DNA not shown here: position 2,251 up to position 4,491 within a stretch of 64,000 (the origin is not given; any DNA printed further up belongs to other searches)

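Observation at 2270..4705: Transposase-like Cys-cluster ORF plus upstream zinc-finger ORF, with a GC-rich mini-tandem repeat at its 3' flank: possible domesticated or recently inserted DNA-transposon gene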

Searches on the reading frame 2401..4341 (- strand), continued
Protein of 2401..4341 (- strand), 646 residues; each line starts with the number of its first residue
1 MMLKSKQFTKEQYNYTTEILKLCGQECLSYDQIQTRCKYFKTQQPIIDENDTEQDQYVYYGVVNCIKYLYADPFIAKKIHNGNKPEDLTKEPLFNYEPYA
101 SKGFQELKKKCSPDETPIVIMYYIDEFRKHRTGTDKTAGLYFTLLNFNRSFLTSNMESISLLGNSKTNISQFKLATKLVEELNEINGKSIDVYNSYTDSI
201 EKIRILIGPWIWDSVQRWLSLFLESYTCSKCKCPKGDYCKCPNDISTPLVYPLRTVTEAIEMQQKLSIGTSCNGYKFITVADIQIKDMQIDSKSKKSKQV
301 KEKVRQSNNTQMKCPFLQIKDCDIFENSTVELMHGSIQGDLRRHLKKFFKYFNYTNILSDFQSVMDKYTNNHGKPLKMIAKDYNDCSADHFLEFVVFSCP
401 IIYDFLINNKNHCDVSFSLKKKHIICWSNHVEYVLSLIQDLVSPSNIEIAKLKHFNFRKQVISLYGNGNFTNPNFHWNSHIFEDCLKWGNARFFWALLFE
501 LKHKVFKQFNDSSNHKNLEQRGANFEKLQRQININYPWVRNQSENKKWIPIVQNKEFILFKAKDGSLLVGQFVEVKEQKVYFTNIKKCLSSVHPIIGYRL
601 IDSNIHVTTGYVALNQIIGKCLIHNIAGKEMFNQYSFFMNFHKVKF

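Call 42: list_cluster_members(proteins=[P0006, P0007, P0010, P0012, P0015, P0017, P0018, P0020, P0022, P0023])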
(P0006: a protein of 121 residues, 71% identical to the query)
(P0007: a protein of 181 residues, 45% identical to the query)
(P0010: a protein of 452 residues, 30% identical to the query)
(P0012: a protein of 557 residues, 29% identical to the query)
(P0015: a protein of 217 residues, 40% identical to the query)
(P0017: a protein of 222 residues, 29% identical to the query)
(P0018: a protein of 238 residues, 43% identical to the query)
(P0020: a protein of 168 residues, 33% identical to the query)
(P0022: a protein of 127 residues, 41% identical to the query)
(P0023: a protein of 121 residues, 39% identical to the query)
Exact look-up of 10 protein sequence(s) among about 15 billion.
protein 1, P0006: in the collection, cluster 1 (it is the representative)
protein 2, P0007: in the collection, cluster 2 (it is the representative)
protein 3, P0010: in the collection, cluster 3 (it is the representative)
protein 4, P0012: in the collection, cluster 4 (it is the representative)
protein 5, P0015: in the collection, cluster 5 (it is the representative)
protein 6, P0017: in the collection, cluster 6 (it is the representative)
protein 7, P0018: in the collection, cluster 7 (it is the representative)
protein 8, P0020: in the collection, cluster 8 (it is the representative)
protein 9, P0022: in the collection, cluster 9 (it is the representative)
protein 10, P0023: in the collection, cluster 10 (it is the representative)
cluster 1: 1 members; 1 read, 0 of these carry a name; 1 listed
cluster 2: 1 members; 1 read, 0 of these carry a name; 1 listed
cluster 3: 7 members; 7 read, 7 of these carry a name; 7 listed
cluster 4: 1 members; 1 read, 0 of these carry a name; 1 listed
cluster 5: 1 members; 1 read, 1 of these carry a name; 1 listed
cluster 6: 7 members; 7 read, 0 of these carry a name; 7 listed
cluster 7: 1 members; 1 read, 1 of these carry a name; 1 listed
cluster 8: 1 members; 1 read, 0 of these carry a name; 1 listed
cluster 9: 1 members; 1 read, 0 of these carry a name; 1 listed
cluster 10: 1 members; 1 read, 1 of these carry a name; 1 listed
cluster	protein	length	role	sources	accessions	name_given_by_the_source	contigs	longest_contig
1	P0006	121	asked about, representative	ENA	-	-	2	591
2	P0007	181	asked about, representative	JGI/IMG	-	-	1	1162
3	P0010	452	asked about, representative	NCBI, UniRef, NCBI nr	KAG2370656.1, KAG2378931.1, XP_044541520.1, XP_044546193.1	hypothetical protein C9374_007569 [Naegleria lovaniensis] | Uncharacterized protein n=1 Tax=Naegleria lovaniensis TaxID=51637 RepID=A0AA88G4J0_NAELO | uncharacterized protein C9374_014698 [Naegleria lovaniensis]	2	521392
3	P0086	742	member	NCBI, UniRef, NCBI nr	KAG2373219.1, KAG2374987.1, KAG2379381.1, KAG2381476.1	hypothetical protein C9374_012422 [Naegleria lovaniensis] | Uncharacterized protein n=3 Tax=Naegleria lovaniensis TaxID=51637 RepID=A0AA88GLL0_NAELO | uncharacterized protein C9374_012322 [Naegleria lovaniensis]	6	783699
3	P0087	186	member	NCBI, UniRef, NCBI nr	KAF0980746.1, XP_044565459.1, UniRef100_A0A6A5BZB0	hypothetical protein FDP41_013229 [Naegleria fowleri] | Uncharacterized protein n=1 Tax=Naegleria fowleri TaxID=5763 RepID=A0A6A5BZB0_NAEFO | uncharacterized protein FDP41_013229 [Naegleria fowleri]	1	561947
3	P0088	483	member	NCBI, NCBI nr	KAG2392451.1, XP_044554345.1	hypothetical protein C9374_012703 [Naegleria lovaniensis] | uncharacterized protein C9374_012703 [Naegleria lovaniensis]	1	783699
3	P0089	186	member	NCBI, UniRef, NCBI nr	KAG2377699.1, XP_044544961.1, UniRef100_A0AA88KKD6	hypothetical protein C9374_009215 [Naegleria lovaniensis] | Uncharacterized protein n=1 Tax=Naegleria lovaniensis TaxID=51637 RepID=A0AA88KKD6_NAELO | uncharacterized protein C9374_009215 [Naegleria lovaniensis]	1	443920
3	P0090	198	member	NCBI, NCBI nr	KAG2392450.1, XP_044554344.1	hypothetical protein C9374_012702 [Naegleria lovaniensis] | uncharacterized protein C9374_012702 [Naegleria lovaniensis]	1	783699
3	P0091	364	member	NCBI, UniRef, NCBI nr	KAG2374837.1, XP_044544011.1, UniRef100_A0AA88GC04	hypothetical protein C9374_010211 [Naegleria lovaniensis] | Uncharacterized protein n=1 Tax=Naegleria lovaniensis TaxID=51637 RepID=A0AA88GC04_NAELO | uncharacterized protein C9374_010211 [Naegleria lovaniensis]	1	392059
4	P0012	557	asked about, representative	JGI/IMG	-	-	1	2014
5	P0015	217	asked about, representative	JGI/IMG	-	hypothetical protein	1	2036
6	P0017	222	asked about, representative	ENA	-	-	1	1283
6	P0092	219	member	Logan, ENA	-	-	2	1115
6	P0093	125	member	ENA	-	-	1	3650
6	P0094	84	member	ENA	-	-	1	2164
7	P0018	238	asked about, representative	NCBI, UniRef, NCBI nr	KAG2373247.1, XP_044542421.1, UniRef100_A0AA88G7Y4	hypothetical protein C9374_012350 [Naegleria lovaniensis] | Uncharacterized protein n=1 Tax=Naegleria lovaniensis TaxID=51637 RepID=A0AA88G7Y4_NAELO | uncharacterized protein C9374_012350 [Naegleria lovaniensis]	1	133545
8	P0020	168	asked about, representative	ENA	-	-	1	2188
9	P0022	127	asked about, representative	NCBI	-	-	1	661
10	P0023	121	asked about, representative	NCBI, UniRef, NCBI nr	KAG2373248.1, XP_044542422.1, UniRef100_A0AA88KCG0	hypothetical protein C9374_012351 [Naegleria lovaniensis] | Uncharacterized protein n=1 Tax=Naegleria lovaniensis TaxID=51637 RepID=A0AA88KCG0_NAELO | uncharacterized protein C9374_012351 [Naegleria lovaniensis]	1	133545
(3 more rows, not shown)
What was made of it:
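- The closest N. lovaniensis relative of this sub-family is split into three fragment genes (call 42).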

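Call 43: predict_structure(alignment_id=A1)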
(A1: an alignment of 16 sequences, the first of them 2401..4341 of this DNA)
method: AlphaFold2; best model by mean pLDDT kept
length: 646 residues; sequences in the alignment: 16
mean_pLDDT: 85.0   pTM: 0.84
mean pLDDT of the five models: 85.0, 83.8, 82.9, 80.6, 80.4
residues with pLDDT >= 90: 296; 70-90: 283; 50-70: 47; < 50: 20
segments of 3 or more residues with pLDDT < 50: 1-7, 87-90, 545-548, 641-643
pLDDT, mean of each block of 10 residues (from residue 1): 47 81 80 78 86 82 96 93 53 70 93 93 86 78 93 89 91 94 96 94 95 87 89 85 68 93 85 83 82 75 65 93 92 88 94 95 93 86 88 92 94 92 96 89 88 93 82 86 93 87 82 77 88 83 54 85 90 90 92 90 77 87 87 79 52
secondary structure, 60 per line:
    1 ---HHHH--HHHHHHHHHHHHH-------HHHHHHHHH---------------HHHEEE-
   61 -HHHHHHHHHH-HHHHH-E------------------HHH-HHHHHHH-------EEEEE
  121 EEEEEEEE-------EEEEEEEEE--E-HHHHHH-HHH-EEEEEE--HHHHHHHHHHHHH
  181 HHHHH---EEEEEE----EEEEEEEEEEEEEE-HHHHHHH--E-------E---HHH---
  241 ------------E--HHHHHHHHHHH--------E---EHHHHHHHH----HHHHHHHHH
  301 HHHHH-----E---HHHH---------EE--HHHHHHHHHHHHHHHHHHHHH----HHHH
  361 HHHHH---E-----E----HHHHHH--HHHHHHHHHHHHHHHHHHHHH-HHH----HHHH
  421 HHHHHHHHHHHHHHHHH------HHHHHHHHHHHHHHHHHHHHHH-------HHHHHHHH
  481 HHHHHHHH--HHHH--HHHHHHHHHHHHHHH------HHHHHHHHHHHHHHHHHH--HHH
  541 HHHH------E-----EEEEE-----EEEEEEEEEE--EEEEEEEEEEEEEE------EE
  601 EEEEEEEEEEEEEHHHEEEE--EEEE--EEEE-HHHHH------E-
elements in order: H4-7 H10-22 H30-38 E57-59 H62-71 H73-77 H102-108 E116-128 E136-144 H149-154 E160-165 H168-185 E189-194 E199-212 H214-220 H256-266 H280-287 H292-305 H315-318 H332-352 H357-365 H380-385 H388-408 H417-437 H444-465 H473-488 H491-494 H497-511 H518-535 H538-544 E557-561 E567-576 E579-592 E599-613 E617-620 E623-626 E629-632 H634-638
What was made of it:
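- The AlphaFold2 model has pLDDT 85 and pTM 0.84 (call 43).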

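Call 46: fold_search(model_id=the predicted structure, library=pdb)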
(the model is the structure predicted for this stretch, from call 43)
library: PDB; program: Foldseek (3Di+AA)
matches with E <= 10: 687; with E <= 0.001: 22
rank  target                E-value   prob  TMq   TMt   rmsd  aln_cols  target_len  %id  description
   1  3jbx_A                3.5e-11  1.00  0.49  0.57   7.7       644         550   10  Cryo-electron microscopy structure of RAG Signal End Complex (C2 symmetry) (released 2015-12-09)
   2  6dbq_A                3.8e-11  1.00  0.49  0.51   8.1       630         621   11  Cryo-EM structure of RAG in complex with 12-RSS and 23-RSS substrate DNAs (released 2018-08-01)
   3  6dbr_A                6.5e-11  1.00  0.48  0.55   9.1       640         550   10  Cryo-EM structure of RAG in complex with one melted RSS and one unmelted RSS (released 2018-08-01)
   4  6dbj_A                1.6e-10  1.00  0.51  0.58   8.5       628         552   10  Cryo-EM structure of RAG in complex with 12-RSS and 23-RSS nicked DNA intermediates (released 2018-08-01)
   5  6dbt_A                2.1e-10  1.00  0.49  0.51   8.0       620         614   10  Cryo-EM structure of RAG in complex with 12-RSS and 23-RSS substrate DNAs (released 2018-08-01)
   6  9jpu_A                4.1e-10  1.00  0.51  0.58   8.5       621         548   10  CryoEM structure of mouse RAG SEC-PHD (released 2025-07-23)
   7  6oes_A                6.7e-10  1.00  0.51  0.59   8.4       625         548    9  Cryo-EM structure of mouse RAG1/2 STC complex (without NBD domain) (released 2020-01-22)
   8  6dbw_C                7.7e-10  1.00  0.52  0.55   7.5       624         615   10  Cryo-EM structure of RAG in complex with 12-RSS substrate DNA (released 2018-08-01)
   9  6cg0_A                9.9e-10  1.00  0.48  0.51   8.9       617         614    9  Cryo-EM structure of mouse RAG1/2 HFC complex (3.17 A) (released 2018-04-25)
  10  6dbw_A                1.0e-09  1.00  0.52  0.54   7.4       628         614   11  Cryo-EM structure of RAG in complex with 12-RSS substrate DNA (released 2018-08-01)
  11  6dbu_A                1.3e-09  1.00  0.48  0.55   8.9       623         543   11  Cryo-EM structure of RAG in complex with 12-RSS and 23-RSS substrate DNAs (released 2018-08-01)
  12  9jpu_C                1.9e-09  1.00  0.49  0.56   8.8       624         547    9  CryoEM structure of mouse RAG SEC-PHD (released 2025-07-23)
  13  6cg0_C                2.9e-09  1.00  0.49  0.51   8.9       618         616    8  Cryo-EM structure of mouse RAG1/2 HFC complex (3.17 A) (released 2018-04-25)
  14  6oem_A                3.8e-09  1.00  0.45  0.47  11.8       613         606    9  Cryo-EM structure of mouse RAG1/2 PRC complex (DNA0) (released 2020-01-29)
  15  6oem_C                4.0e-08  1.00  0.48  0.50   8.2       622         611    8  Cryo-EM structure of mouse RAG1/2 PRC complex (DNA0) (released 2020-01-29)
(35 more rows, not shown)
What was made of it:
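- The top 22 Foldseek hits are all RAG1 or HzTransib, best E 3.5e-11 (call 46).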

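Call 51: list_cluster_members(proteins=[P0001, P0085, P0013, P0014, P0019, P0024, P0028, P0031, P0011, P0016])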
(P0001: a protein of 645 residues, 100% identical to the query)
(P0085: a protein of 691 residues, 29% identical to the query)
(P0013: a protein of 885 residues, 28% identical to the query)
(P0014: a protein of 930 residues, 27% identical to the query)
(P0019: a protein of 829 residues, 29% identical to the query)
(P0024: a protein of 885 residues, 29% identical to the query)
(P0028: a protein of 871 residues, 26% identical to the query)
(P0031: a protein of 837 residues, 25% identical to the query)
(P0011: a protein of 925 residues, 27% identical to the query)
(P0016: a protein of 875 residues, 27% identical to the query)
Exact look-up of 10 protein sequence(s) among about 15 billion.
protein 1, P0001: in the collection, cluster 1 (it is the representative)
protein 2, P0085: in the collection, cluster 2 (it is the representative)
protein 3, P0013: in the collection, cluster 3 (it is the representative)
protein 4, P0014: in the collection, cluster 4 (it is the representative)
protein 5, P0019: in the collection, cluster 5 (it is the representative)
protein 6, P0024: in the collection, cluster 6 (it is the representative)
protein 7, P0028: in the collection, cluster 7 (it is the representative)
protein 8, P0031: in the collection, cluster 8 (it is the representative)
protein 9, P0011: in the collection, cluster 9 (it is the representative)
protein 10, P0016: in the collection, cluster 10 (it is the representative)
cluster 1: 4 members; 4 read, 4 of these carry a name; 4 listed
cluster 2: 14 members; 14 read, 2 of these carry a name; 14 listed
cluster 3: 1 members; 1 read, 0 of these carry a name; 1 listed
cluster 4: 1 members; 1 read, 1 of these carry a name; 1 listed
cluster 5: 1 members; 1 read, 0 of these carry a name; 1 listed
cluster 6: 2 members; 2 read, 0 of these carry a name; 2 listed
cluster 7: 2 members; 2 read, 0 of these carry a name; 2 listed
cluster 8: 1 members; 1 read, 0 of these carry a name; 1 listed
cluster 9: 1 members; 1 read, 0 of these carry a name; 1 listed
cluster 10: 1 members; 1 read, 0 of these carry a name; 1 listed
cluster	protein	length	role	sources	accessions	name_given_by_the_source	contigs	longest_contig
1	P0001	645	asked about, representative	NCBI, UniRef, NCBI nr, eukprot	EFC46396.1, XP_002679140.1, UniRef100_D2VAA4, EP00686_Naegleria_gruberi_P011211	predicted protein [Naegleria gruberi] | Predicted protein n=1 Tax=Naegleria gruberi TaxID=5762 RepID=D2VAA4_NAEGR | uncharacterized protein NAEGRDRAFT_65790 [Naegleria gruberi]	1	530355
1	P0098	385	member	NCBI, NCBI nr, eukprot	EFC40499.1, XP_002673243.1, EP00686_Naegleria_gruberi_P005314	predicted protein [Naegleria gruberi] | uncharacterized protein NAEGRDRAFT_71659 [Naegleria gruberi] | XP_002673243.1 predicted protein [Naegleria gruberi strain NEG-M]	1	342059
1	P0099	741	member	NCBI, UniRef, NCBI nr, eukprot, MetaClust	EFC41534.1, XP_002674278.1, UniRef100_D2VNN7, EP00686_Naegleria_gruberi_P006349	predicted protein [Naegleria gruberi] | Predicted protein n=2 Tax=Naegleria gruberi TaxID=5762 RepID=D2VNN7_NAEGR | uncharacterized protein NAEGRDRAFT_51042 [Naegleria gruberi]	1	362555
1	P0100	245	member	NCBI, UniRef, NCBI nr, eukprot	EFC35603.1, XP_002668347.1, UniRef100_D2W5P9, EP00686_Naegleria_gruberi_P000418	predicted protein [Naegleria gruberi] | Predicted protein n=1 Tax=Naegleria gruberi TaxID=5762 RepID=D2W5P9_NAEGR | uncharacterized protein NAEGRDRAFT_76741 [Naegleria gruberi]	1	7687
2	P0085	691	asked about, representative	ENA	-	-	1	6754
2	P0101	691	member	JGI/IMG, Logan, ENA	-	hypothetical protein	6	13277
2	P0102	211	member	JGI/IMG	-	hypothetical protein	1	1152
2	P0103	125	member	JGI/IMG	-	-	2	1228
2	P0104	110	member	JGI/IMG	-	-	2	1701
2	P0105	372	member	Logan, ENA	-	-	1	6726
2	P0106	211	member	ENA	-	-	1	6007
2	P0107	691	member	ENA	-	-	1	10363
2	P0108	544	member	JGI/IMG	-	-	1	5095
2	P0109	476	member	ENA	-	-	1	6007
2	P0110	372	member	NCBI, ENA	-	-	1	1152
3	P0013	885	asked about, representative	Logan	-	-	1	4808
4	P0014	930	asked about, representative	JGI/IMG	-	hypothetical protein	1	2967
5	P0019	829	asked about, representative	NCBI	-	-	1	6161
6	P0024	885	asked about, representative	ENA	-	-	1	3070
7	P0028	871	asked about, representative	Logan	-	-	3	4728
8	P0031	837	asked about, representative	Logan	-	-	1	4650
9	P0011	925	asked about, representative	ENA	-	-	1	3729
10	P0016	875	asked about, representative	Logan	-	-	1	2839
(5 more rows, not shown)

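Call 53: find_encoding_contigs(protein=P0099, flank=10000, max_places=4)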
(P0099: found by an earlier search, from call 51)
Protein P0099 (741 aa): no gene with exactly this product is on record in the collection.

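Call 54: find_encoding_contigs(protein=P0086, flank=10000, max_places=8)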
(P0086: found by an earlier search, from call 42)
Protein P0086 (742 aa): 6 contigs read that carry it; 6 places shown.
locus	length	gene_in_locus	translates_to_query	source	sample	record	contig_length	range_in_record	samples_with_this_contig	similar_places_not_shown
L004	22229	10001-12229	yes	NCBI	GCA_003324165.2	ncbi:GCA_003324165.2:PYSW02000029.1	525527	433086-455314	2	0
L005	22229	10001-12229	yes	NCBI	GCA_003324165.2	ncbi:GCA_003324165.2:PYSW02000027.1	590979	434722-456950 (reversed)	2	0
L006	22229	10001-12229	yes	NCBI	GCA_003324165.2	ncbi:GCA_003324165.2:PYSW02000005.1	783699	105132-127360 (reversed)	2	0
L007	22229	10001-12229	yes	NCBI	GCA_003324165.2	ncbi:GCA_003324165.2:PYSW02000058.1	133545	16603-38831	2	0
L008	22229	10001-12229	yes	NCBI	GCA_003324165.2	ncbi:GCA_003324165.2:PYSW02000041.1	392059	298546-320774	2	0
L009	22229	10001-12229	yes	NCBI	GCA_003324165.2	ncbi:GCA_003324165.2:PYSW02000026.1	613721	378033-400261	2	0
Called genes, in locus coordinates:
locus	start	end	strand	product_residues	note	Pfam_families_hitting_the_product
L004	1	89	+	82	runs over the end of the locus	PF05160:DSS1_SEM1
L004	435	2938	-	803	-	PF00249:Myb_DNA-binding, PF13921:Myb_DNA-bind_6, PF15963:Myb_DNA-bind_7 (faint), PF00249:Myb_DNA-binding, PF13921:Myb_DNA-bind_6, PF00249:Myb_DNA-binding, PF13921:Myb_DNA-bind_6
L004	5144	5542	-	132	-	PF00235:Profilin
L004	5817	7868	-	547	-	PF03193:RsgA_GTPase (faint), PF02492:cobW, PF07683:CobW_C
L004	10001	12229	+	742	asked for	-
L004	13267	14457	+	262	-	PF02042:RWP-RK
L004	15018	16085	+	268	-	PF02042:RWP-RK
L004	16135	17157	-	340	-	-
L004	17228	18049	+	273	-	-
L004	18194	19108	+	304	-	-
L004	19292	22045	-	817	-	PF00005:ABC_tran, PF19055:ABC2_membrane_7, PF01061:ABC2_membrane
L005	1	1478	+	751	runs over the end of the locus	-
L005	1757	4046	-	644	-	PF00069:Pkinase (weak), PF18101:Pan3_CK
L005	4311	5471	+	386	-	-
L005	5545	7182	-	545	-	PF00013:KH_1, PF22675:KH-I_KHDC4-BBP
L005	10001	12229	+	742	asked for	-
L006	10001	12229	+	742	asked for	-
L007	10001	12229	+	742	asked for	-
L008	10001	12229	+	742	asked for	-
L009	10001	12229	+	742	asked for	-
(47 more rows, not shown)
